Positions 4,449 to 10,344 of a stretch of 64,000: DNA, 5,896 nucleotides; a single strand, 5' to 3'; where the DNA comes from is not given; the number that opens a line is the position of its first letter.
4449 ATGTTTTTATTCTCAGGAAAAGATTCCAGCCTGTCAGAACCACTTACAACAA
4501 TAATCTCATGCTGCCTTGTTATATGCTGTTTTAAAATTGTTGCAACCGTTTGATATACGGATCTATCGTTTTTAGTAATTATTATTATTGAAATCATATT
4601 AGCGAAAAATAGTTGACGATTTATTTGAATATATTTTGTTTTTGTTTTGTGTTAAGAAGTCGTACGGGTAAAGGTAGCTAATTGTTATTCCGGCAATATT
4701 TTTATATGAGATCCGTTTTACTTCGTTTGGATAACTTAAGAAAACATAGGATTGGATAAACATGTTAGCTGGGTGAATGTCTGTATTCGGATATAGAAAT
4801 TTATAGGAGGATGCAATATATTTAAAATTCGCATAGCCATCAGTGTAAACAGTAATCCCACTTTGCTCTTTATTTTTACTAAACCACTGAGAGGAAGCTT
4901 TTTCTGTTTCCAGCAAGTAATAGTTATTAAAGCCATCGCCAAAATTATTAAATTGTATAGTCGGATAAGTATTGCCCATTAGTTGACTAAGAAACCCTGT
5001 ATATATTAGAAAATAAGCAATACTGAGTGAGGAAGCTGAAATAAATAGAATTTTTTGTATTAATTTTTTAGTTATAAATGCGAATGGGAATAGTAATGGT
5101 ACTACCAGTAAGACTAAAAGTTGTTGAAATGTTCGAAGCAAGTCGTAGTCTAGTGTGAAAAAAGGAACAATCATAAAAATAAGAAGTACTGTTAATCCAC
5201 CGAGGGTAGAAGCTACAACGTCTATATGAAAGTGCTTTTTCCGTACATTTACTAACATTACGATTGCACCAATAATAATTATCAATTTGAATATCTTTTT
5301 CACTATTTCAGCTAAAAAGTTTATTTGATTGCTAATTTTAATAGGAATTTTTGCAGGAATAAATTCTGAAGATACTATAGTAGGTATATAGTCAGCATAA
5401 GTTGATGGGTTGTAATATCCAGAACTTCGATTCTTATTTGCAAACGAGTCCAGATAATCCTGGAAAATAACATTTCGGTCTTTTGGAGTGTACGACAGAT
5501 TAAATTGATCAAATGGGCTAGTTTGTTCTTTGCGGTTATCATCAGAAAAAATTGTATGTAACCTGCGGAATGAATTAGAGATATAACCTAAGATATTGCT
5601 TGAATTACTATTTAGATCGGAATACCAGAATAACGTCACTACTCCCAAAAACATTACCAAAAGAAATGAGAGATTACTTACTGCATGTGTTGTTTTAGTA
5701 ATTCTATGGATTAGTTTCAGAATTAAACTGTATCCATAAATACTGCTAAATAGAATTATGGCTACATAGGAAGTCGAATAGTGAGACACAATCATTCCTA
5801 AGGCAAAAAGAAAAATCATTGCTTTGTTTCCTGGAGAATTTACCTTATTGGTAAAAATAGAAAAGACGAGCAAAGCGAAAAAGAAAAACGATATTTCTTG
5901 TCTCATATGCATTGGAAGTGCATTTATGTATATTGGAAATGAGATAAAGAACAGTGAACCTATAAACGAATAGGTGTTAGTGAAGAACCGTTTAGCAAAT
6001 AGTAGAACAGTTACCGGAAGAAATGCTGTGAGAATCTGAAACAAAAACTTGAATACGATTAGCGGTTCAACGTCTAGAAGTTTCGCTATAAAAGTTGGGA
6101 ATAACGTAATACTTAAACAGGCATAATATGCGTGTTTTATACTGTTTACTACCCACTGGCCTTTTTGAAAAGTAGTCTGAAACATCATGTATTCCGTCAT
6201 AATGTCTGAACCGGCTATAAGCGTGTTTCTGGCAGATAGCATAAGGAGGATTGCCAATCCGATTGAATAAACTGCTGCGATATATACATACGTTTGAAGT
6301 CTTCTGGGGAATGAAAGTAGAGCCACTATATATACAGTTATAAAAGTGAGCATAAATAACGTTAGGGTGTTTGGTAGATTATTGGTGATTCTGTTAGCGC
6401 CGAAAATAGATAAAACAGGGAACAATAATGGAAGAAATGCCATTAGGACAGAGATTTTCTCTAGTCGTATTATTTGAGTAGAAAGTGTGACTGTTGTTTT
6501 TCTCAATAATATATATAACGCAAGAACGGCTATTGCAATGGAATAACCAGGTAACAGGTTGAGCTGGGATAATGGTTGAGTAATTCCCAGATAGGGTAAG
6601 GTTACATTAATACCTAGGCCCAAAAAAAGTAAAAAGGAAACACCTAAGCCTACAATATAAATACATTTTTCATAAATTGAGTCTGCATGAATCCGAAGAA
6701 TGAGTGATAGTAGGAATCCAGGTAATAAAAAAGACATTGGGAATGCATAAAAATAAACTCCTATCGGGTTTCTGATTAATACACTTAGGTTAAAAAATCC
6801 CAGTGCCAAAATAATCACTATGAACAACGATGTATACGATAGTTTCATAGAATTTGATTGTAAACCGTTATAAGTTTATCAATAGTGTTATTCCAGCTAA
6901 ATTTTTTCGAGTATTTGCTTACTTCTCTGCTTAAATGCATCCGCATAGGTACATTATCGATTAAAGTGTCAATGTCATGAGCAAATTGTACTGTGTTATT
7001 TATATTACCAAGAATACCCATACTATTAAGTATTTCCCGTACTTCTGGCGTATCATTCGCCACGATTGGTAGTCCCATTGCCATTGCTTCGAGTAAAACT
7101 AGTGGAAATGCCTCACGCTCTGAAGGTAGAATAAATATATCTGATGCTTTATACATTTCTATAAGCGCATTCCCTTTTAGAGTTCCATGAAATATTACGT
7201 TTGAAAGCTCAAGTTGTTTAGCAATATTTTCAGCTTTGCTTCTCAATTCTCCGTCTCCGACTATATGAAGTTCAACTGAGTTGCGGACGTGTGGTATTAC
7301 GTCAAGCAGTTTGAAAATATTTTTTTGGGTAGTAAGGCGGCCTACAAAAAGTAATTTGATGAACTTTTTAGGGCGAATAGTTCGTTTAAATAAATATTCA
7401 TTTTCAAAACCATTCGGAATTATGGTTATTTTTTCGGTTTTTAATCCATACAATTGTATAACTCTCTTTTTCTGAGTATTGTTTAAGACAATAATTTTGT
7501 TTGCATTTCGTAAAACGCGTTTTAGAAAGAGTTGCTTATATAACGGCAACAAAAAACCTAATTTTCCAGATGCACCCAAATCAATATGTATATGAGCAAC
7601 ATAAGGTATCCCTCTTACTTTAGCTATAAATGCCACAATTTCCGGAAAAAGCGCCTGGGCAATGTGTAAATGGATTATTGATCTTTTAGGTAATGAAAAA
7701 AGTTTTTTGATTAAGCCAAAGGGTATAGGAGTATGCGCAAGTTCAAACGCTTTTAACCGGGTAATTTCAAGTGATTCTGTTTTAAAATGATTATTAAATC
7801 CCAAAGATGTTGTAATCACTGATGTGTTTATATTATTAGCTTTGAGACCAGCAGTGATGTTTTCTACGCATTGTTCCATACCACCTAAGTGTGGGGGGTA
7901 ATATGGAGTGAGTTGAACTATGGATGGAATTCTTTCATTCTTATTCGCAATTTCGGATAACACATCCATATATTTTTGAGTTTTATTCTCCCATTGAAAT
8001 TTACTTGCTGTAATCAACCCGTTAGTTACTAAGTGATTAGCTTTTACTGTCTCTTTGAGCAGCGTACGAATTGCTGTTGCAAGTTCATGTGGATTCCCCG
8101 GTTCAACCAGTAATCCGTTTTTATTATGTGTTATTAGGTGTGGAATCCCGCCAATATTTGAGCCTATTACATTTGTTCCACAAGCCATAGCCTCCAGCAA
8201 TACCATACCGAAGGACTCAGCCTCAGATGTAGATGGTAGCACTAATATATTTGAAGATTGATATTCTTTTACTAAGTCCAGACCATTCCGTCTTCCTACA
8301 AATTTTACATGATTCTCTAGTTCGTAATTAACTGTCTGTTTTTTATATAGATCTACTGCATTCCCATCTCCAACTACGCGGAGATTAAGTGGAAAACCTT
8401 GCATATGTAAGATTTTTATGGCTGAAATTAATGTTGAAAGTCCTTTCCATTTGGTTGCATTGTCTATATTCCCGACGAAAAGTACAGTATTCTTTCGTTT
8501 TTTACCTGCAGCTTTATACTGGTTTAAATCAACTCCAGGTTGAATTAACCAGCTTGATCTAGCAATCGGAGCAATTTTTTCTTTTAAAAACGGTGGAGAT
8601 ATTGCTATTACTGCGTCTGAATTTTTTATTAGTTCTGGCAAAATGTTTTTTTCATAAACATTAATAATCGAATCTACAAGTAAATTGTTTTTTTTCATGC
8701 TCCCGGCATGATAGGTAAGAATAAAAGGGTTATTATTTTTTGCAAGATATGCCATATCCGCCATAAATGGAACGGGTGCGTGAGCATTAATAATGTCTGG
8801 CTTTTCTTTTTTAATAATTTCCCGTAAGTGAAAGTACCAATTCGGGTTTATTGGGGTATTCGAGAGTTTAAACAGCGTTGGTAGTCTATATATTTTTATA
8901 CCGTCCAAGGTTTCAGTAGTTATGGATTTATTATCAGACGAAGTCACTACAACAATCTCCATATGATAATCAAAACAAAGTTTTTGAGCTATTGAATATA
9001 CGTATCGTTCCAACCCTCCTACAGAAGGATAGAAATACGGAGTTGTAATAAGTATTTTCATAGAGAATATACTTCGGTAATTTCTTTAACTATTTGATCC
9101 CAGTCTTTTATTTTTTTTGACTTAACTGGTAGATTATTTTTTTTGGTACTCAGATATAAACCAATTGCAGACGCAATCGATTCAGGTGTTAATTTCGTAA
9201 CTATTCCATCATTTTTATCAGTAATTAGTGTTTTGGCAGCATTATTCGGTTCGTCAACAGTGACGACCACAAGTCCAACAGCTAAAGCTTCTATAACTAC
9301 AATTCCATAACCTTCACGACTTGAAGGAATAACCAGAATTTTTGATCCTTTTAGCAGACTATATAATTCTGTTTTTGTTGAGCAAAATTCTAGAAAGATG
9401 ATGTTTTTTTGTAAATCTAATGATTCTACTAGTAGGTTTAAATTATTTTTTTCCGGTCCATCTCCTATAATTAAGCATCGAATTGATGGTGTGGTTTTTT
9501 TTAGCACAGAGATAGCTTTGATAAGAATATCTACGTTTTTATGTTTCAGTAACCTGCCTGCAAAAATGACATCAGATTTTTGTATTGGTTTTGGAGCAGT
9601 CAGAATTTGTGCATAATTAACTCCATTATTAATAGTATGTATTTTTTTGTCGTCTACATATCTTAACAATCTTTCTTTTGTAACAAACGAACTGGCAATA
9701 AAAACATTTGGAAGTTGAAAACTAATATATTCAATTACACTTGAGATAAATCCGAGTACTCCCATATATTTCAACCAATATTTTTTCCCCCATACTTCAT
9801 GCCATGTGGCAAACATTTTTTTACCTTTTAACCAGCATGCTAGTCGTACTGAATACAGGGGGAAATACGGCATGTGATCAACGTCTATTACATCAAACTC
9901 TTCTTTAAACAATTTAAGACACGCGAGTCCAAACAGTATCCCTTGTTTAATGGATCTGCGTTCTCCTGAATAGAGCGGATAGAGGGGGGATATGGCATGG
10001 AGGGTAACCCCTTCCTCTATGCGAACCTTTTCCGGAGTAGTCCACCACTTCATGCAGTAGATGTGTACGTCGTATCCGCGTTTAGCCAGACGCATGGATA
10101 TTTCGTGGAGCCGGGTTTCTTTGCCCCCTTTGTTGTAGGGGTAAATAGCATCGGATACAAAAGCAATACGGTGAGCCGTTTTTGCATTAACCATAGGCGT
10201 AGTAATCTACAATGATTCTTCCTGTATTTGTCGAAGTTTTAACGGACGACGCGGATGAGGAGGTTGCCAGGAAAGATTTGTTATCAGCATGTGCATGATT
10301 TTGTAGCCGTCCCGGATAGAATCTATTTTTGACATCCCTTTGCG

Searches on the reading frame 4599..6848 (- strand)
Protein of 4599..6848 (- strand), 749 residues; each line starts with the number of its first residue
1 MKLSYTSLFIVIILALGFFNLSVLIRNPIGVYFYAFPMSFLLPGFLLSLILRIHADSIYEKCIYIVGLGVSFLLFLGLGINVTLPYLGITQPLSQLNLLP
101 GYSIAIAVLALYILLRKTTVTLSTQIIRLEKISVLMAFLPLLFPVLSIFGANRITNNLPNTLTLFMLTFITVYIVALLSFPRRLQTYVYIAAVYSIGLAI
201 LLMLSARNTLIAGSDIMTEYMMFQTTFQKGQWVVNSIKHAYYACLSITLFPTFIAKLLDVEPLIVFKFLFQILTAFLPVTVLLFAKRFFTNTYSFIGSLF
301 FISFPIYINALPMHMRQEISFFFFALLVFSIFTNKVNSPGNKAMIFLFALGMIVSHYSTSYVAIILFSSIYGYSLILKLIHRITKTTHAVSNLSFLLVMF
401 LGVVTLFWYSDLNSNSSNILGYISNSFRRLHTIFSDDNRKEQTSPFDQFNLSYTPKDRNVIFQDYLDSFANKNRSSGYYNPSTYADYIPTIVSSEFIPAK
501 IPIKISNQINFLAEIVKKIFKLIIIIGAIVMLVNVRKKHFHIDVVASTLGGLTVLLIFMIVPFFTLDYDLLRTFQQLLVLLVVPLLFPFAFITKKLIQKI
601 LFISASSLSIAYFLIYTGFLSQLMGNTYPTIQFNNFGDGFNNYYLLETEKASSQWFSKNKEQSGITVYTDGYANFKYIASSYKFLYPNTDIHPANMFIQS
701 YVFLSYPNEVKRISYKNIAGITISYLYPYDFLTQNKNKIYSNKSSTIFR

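Call 9: search_protein_families(library=pfam, proteins=[window:4599-6848:-], max_evalue=0.001)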
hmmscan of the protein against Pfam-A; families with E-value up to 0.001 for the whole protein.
window:4599-6848:- (749 aa): 1 family
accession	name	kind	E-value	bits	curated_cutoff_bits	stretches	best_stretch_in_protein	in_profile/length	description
PF09971.14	DUF2206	-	4.7e-16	59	35.6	2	503-748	107-368/368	Predicted membrane protein (DUF2206)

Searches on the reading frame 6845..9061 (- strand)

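Call 9: search_protein_families(library=pfam, proteins=[window:6845-9061:-], max_evalue=0.001)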
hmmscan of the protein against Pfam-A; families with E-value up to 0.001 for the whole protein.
window:6845-9061:- (738 aa): 7 families
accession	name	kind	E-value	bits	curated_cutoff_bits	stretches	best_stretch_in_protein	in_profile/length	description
PF00534.26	Glycos_transf_1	-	2.7e-79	265.1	26.4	2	187-348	12-169/172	Glycosyl transferases group 1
PF13692.12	Glyco_trans_1_4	-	4.4e-68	228.4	27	2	191-336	2-141/142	Glycosyl transferases group 1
PF13439.12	Glyco_transf_4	-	1.7e-38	132.7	28.5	2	14-180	1-169/170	Glycosyltransferase Family 4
PF13579.12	Glyco_trans_4_4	-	1.6e-20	74.5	29.7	2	393-551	1-158/158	Glycosyl transferase 4-like domain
PF20706.3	GT4-conflict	-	1.1e-16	61.2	26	2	143-313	142-323/385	Family 4 Glycosyltransferase in conflict systems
PF13524.12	Glyco_trans_1_2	-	1.3e-13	51.5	25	1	226-365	16-143/144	Glycosyl transferase-like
PF13477.12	Glyco_trans_4_2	-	8.6e-09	36.1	23.4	1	33-120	24-109/139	Glycosyl transferase 4-like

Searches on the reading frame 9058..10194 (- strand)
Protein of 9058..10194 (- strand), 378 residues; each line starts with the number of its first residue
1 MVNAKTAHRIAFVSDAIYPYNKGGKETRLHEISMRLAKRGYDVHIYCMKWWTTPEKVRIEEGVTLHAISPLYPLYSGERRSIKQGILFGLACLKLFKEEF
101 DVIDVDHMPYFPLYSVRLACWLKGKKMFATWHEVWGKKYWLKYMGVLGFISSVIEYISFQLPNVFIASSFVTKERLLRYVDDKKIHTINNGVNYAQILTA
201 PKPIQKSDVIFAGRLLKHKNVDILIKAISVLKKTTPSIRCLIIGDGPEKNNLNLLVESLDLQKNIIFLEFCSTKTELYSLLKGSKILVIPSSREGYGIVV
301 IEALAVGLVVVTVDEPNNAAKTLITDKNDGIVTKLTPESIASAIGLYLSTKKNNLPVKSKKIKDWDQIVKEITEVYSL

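Call 9: search_protein_families(library=pfam, proteins=[window:9058-10194:-], max_evalue=0.001)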
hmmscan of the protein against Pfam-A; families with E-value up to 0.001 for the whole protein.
window:9058-10194:- (378 aa): 5 families
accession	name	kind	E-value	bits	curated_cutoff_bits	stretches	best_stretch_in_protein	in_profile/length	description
PF00534.26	Glycos_transf_1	-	1.2e-34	119.8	26.4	1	205-352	14-160/172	Glycosyl transferases group 1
PF13692.12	Glyco_trans_1_4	-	6e-26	91.8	27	1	208-346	3-138/142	Glycosyl transferases group 1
PF13439.12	Glyco_transf_4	-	3.3e-18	66.7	28.5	1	23-194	2-168/170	Glycosyltransferase Family 4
PF20706.3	GT4-conflict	-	2.9e-10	40.1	26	1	180-311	169-309/385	Family 4 Glycosyltransferase in conflict systems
PF13579.12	Glyco_trans_4_4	-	0.00011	23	29.7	1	23-191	1-158/158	Glycosyl transferase 4-like domain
